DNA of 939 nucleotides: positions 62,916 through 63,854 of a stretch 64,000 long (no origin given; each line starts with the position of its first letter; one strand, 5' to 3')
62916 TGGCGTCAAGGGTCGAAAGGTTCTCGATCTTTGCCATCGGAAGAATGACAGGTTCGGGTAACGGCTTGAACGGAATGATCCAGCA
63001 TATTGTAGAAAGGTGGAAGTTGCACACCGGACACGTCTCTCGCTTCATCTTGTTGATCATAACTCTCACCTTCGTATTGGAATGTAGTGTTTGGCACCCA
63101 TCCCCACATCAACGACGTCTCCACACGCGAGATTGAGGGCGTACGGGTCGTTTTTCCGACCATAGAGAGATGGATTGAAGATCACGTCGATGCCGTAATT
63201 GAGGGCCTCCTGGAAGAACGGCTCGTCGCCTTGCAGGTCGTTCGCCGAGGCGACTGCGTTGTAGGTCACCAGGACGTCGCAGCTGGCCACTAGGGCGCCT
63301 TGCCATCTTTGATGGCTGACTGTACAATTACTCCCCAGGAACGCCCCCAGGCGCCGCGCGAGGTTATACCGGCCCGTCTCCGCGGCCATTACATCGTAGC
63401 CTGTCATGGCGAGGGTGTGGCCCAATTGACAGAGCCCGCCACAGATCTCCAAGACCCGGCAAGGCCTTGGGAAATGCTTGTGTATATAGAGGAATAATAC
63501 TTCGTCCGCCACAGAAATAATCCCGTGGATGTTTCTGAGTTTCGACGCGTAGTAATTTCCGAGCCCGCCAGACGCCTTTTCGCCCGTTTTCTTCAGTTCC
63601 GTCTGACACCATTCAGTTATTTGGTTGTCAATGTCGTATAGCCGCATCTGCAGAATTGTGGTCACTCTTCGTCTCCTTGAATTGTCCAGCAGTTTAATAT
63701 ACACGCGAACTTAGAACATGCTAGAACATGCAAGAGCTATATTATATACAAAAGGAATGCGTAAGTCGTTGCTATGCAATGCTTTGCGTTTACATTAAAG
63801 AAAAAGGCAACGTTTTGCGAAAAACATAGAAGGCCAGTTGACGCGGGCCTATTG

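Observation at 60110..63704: Reverse-strand sugar-modification cluster (glycosyltransferase-like + zinc-ribbon SAM methyltransferase + second methyltransferase + unknown) convergent on the fiber gene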

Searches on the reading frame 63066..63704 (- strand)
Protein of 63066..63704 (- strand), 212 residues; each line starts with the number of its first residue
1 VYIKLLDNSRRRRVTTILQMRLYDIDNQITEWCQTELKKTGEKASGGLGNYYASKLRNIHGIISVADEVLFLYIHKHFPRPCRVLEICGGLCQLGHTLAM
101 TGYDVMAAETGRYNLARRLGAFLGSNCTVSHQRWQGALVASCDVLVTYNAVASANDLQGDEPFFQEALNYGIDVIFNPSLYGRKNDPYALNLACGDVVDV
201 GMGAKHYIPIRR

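Call 3: search_protein_families(library=pfam, proteins=[window:63066-63704:-], max_evalue=0.1)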
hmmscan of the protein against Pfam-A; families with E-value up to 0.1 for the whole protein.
window:63066-63704:- (212 aa): 0 families

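Call 4: search_protein_families(library=phrogs, proteins=[window:63066-63704:-], max_evalue=0.01)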
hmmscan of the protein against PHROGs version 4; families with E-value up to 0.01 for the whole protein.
window:63066-63704:- (212 aa): 0 families

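Call 9: search_protein_families(library=ncbifam, proteins=[window:63066-63704:-], max_evalue=0.1)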
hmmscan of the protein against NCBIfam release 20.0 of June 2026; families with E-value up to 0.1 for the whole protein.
window:63066-63704:- (212 aa): 0 families

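Call 28: find_homologous_proteins(query=window:63066-63704:-)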
Query window:63066-63704:- (212 aa): 1 proteins with E <= 0.001 among 337 candidates.
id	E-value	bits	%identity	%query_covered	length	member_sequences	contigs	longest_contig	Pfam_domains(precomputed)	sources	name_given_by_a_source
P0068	1.7e-129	448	100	91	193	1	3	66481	-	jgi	-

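Call 29: find_encoding_contigs(protein=P0068, flank=10000, max_places=3)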
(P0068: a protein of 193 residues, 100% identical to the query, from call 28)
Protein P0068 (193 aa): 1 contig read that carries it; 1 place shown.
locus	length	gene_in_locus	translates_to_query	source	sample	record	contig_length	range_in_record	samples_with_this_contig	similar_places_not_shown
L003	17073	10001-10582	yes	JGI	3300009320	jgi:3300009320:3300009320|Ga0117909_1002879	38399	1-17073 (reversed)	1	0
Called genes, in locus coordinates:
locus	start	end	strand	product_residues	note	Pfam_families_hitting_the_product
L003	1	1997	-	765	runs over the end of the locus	PF23139:OB_YrrC (weak), PF14490:HHH_RecD2 (faint), PF13086:AAA_11 (faint), PF13245:AAA_19, PF13604:AAA_30, PF01443:Viral_helicase1 (faint), PF05127:NAT10_TcmA_helicase (weak), PF13538:UvrD_C_2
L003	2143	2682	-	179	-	-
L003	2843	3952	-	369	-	PF13479:AAA_24, PF13481:AAA_25 (weak)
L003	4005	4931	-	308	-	-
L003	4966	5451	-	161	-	PF21805:Imm5_like (weak)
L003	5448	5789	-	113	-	-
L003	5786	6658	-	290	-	PF01555:N6_N4_Mtase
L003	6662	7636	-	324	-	-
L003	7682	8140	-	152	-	-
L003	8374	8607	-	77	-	-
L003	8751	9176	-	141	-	-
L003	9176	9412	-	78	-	-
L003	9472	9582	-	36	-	-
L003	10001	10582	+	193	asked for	-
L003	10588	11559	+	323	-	PF13489:Methyltransf_23, PF08241:Methyltransf_11 (weak), PF08242:Methyltransf_12 (faint)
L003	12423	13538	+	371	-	-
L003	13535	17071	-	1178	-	?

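Call 35: search_protein_families(library=pfam, proteins=[window:63066-63647:-], max_evalue=10)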
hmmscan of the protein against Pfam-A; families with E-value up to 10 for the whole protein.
window:63066-63647:- (193 aa): 0 families

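Call 40: search_protein_representatives(protein=window:63066-63647:-)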
Query: 193 residues. Proteins with E-value up to 0.001 (for the whole library): 38; up to 1e-10: 17; up to 1e-30: 1. The best 38 are listed.
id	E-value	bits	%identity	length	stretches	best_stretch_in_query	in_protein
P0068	3.4e-130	448.2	100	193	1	1-193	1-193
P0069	2.9e-23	99.2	38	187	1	25-181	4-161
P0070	7.1e-22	94.7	34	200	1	15-190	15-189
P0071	1.8e-17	80.3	31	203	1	6-165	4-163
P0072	8.4e-17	78.1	34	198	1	3-170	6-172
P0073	8.9e-17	78.0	35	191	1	7-167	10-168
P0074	1.3e-15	74.2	33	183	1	27-184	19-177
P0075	1.9e-15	73.7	36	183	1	3-165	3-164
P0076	6.5e-15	71.9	35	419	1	7-167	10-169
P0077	9.0e-15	71.5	32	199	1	4-167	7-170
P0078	7.5e-13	65.2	31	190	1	43-166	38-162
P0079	2.0e-12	63.8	36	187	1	24-165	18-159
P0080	3.7e-12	62.9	29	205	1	3-164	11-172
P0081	3.9e-12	62.9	33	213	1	25-168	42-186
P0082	6.2e-12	62.2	32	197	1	3-166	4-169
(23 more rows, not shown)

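Call 43: search_protein_families(library=pfam, alignment_id=A2, max_evalue=0.1)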
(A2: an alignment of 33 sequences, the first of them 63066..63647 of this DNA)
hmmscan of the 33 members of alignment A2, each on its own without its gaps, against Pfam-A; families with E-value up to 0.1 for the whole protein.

A. member 1, window:63066-63647:- (193 aa): 0 families

B. families by the number of members that match (of 33 scanned): 15 families
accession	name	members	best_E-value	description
PF13649.12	Methyltransf_25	8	0.0048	Methyltransferase domain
PF13489.12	Methyltransf_23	5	6e-07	Methyltransferase domain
PF08242.18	Methyltransf_12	4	0.00066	Methyltransferase domain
PF13847.12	Methyltransf_31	3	4.9e-05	Methyltransferase domain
PF10294.15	Methyltransf_16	2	0.0029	Lysine methyltransferase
PF08241.18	Methyltransf_11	2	0.0031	Methyltransferase domain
PF02591.20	Zn_ribbon_9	1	0.00059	C4-type zinc ribbon domain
PF05175.20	MTS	1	0.0027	Methyltransferase small domain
PF00398.26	RrnaAD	1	0.0033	Ribosomal RNA adenine dimethylase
PF03848.20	TehB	1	0.0055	Tellurite resistance protein TehB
PF06325.19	PrmA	1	0.017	Ribosomal protein L11 methyltransferase (PrmA)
PF18994.6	Prophage_tailD1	1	0.032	Prophage endopeptidase tail N-terminal domain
PF02907.21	Peptidase_S29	1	0.034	Hepatitis C virus NS3 protease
PF13679.12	Methyltransf_32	1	0.04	Methyltransferase domain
PF07666.16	MpPF26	1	0.063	M penetrans paralogue family 26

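Call 48: predict_structure(alignment_id=A2)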
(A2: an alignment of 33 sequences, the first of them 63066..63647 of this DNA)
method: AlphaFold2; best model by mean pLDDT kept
length: 193 residues; sequences in the alignment: 33
mean_pLDDT: 93.1   pTM: 0.90
mean pLDDT of the five models: 93.1, 92.9, 92.6, 91.5, 91.1
residues with pLDDT >= 90: 157; 70-90: 32; 50-70: 4; < 50: 0
segments of 3 or more residues with pLDDT < 50: none
pLDDT, mean of each block of 10 residues (from residue 1): 95 94 77 89 94 98 96 98 97 95 98 92 95 88 96 96 81 96 97 85
secondary structure, 60 per line:
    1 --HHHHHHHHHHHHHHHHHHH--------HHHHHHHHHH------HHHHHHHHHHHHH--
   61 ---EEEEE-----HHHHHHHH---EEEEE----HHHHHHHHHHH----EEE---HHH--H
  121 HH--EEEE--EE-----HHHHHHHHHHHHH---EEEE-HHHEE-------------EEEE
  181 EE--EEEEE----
elements in order: H3-21 H30-39 H46-58 E64-68 H74-81 E85-89 H94-104 E109-111 E125-128 H138-150 E154-157 E177-182 E185-189

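Call 98: search_dna_similar(query=window:63066-63647:-, collection=phages, mode=protein, max_evalue=0.001)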
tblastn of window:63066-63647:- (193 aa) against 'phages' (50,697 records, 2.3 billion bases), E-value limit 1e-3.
No match.
